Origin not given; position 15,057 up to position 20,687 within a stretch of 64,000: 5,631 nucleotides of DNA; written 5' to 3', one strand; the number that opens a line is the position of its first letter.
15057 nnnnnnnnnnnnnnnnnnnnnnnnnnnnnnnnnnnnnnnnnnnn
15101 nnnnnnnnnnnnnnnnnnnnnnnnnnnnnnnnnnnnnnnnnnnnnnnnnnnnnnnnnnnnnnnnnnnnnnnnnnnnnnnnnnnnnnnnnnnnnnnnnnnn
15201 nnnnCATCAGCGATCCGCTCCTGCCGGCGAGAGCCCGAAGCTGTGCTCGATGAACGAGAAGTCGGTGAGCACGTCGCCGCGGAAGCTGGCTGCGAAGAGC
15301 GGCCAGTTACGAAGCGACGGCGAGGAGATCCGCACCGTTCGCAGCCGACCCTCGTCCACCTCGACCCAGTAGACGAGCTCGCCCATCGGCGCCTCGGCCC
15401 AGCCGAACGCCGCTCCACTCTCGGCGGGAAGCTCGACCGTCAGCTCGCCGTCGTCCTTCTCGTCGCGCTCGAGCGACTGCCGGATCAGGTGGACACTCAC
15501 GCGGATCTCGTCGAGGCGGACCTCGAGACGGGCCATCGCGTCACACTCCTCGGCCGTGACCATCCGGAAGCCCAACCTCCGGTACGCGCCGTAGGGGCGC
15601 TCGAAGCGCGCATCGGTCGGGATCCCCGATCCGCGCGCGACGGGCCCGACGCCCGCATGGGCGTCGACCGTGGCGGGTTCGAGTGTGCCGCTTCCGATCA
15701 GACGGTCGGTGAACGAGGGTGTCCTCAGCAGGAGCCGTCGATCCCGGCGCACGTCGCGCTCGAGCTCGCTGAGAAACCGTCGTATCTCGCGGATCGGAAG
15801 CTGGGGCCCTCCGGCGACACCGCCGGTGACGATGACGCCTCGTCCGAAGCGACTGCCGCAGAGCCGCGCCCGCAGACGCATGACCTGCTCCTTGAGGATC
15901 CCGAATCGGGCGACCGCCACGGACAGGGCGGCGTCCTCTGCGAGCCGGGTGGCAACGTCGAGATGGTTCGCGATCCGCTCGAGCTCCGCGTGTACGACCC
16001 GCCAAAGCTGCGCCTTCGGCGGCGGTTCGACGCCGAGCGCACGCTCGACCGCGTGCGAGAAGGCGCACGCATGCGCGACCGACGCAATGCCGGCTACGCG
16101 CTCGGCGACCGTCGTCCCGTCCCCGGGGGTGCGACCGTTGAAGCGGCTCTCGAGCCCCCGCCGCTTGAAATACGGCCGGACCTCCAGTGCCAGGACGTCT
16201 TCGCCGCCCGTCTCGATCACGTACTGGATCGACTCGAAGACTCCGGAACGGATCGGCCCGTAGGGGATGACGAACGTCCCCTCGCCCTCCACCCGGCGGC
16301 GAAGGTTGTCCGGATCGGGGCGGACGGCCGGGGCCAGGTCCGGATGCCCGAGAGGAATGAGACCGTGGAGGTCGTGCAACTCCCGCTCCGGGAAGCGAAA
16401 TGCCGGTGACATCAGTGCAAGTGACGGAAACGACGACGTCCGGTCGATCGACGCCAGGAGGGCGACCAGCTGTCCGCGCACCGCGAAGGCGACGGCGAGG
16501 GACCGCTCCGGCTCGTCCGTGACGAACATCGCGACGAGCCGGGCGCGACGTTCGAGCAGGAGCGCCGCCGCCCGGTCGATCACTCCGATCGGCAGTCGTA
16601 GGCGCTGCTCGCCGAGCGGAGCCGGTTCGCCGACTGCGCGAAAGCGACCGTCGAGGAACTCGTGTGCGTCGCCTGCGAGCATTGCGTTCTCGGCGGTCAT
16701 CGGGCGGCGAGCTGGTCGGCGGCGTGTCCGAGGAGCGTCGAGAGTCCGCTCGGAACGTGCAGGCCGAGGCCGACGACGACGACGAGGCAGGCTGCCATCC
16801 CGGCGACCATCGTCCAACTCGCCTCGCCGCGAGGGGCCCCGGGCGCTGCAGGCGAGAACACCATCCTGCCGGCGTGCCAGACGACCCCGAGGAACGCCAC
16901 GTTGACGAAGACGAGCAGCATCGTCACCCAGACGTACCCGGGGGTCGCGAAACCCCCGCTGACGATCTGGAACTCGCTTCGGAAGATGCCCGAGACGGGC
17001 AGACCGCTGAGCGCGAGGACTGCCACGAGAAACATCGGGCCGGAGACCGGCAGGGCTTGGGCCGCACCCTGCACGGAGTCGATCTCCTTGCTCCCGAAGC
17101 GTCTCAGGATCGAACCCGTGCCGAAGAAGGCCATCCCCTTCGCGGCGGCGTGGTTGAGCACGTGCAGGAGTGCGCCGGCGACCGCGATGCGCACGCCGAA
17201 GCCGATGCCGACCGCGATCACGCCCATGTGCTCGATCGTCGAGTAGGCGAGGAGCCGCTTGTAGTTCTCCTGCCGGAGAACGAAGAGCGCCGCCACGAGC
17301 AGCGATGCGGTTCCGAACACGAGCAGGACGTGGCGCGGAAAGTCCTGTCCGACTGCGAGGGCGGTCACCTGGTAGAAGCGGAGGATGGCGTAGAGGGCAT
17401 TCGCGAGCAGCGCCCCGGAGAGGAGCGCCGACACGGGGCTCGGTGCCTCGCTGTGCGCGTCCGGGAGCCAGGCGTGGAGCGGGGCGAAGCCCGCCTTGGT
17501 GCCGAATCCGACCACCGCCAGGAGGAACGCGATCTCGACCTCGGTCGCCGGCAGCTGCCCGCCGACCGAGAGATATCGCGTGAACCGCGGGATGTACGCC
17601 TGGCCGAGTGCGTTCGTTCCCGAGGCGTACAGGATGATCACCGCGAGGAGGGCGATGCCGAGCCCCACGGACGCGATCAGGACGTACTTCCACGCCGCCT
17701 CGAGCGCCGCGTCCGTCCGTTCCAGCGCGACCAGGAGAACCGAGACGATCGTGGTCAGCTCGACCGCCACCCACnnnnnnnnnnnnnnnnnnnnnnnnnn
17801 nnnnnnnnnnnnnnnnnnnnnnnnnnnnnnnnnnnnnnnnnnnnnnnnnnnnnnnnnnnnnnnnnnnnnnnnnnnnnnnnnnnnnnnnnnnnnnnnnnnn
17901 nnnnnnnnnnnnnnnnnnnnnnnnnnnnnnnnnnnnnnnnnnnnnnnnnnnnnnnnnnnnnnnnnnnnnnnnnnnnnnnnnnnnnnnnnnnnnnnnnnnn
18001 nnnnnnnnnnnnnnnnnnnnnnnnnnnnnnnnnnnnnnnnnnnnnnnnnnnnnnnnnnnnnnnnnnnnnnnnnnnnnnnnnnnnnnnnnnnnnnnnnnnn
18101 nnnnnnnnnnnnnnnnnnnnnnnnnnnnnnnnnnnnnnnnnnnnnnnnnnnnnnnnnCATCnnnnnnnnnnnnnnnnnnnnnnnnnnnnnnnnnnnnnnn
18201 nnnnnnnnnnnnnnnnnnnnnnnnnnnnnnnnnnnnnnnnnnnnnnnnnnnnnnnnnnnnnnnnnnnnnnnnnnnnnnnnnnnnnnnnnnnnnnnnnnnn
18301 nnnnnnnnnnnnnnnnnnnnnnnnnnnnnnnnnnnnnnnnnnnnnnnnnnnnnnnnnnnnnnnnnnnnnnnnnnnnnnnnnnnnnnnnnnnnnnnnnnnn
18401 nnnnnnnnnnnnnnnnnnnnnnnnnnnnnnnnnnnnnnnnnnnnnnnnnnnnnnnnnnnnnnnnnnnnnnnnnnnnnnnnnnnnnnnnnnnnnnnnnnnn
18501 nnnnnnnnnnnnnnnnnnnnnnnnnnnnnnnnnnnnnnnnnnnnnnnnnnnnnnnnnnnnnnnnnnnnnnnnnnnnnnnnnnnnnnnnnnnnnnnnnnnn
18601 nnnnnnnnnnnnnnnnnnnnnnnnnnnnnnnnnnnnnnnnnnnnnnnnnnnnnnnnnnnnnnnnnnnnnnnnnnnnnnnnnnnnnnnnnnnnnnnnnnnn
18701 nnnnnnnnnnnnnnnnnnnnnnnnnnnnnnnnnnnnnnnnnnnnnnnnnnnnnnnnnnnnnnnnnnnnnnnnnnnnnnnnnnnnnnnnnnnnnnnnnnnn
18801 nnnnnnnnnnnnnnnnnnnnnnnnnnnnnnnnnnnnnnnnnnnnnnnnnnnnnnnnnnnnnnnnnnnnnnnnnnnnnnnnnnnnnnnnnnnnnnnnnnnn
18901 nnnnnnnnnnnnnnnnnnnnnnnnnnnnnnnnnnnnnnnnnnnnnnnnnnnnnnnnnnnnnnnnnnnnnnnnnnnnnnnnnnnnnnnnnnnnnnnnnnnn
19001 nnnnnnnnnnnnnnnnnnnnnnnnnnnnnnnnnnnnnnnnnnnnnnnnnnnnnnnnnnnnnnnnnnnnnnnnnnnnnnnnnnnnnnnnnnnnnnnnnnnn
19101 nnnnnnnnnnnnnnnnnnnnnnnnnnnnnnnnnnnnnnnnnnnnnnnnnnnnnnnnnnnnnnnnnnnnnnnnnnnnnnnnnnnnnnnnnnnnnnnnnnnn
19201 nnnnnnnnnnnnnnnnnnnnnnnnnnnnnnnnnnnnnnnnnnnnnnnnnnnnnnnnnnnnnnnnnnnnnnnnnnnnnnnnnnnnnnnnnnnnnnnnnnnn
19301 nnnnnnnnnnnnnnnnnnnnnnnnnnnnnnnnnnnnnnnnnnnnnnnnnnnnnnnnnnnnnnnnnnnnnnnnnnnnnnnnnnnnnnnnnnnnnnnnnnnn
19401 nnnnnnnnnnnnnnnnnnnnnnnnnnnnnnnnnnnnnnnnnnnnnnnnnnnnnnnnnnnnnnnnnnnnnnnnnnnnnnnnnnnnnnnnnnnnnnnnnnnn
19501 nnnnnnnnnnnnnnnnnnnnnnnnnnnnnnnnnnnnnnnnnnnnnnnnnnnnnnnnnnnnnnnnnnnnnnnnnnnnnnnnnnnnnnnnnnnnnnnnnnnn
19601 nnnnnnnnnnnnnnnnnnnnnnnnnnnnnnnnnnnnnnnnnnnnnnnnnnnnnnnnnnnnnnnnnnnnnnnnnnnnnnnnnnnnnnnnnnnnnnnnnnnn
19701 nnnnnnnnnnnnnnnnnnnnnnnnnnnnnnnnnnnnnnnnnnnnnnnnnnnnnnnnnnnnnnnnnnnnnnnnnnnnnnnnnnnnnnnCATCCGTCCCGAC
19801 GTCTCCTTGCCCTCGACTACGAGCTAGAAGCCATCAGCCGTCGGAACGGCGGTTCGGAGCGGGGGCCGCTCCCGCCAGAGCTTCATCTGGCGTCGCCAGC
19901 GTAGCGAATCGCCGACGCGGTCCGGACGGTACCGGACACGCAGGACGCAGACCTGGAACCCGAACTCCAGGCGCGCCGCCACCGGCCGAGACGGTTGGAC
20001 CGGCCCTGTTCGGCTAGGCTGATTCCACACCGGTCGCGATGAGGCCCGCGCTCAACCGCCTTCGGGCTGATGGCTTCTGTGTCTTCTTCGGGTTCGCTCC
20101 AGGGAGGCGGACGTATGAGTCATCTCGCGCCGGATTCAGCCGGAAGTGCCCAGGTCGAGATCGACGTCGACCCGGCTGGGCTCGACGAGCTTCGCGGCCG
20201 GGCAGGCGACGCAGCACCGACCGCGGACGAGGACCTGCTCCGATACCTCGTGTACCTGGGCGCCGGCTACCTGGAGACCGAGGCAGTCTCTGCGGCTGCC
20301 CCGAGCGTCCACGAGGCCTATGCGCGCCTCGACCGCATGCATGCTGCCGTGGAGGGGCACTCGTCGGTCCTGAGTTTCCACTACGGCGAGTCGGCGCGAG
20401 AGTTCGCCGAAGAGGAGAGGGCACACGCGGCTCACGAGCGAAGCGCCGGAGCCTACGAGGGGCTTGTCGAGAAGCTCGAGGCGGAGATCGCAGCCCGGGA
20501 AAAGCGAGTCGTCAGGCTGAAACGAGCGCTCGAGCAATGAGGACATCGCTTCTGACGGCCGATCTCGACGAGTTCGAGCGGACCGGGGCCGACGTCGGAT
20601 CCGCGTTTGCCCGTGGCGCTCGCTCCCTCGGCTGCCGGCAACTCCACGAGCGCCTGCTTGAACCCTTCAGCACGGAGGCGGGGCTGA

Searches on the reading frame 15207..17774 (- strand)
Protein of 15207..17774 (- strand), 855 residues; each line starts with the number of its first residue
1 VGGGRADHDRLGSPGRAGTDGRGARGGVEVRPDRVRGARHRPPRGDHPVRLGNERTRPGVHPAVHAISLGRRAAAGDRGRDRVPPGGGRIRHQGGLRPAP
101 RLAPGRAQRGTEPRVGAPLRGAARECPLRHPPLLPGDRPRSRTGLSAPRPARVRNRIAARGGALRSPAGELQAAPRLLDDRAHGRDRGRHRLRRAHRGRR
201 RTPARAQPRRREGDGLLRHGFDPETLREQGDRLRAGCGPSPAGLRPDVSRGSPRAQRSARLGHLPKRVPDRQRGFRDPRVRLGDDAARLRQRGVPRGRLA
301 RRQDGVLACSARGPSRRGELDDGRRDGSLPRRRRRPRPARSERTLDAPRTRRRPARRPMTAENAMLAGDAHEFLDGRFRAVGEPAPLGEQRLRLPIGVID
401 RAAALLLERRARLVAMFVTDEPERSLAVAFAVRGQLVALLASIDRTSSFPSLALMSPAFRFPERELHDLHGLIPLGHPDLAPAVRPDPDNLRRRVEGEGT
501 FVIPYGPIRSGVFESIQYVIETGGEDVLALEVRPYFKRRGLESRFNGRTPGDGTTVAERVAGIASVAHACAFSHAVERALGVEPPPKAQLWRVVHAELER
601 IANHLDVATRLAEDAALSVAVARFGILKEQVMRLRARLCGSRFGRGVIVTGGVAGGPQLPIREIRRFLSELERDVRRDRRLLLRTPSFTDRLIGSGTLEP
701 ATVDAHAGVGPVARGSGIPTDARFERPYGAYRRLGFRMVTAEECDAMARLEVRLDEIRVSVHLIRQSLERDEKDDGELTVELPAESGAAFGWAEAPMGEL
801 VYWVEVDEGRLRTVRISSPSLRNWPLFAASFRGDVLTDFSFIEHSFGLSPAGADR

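Call 5: search_protein_families(library=pfam, proteins=[window:15207-17774:-])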
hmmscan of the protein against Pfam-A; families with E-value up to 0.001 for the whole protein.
window:15207-17774:- (855 aa): 3 families
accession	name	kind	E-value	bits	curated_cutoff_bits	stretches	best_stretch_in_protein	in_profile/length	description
PF00346.24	Complex1_49kDa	-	2.5e-33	115.7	24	1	628-773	15-161/271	Respiratory-chain NADH dehydrogenase, 49 Kd subunit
PF00374.24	NiFeSe_Hases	-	1.9e-10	40.8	25.8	1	539-604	1-66/508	Nickel-dependent hydrogenase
PF00329.25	Complex1_30kDa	-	3.3e-06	28.1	22.5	1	412-487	25-107/124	Respiratory-chain NADH dehydrogenase, 30 Kd subunit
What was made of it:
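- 12470..19790 (-): Five genes of a complex-I / hydrogenlyase-like membrane module: NADHdh 18162-19790, Proton_antipo_M 16697-18160, 49-kDa/NiFe-like 15207-16700, Oxidored_q6 14437-15207, Proton_antipo_M 12470-14440. Pfam (call 5).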

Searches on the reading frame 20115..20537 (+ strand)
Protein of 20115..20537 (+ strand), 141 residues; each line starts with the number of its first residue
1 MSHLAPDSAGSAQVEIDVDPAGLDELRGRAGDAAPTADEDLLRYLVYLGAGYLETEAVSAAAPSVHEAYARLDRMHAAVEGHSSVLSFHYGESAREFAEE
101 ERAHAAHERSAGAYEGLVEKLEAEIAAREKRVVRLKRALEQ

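Call 68: search_protein_families(library=pfam, proteins=[window:20115-20537:+], max_evalue=0.1)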
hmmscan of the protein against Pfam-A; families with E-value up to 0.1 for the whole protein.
seq(141 aa): 1 family
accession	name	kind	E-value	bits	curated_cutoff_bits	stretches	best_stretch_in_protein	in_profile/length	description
PF04859.17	DUF641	-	0.025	15.3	27.6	1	107-140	81-115/127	Plant protein of unknown function (DUF641)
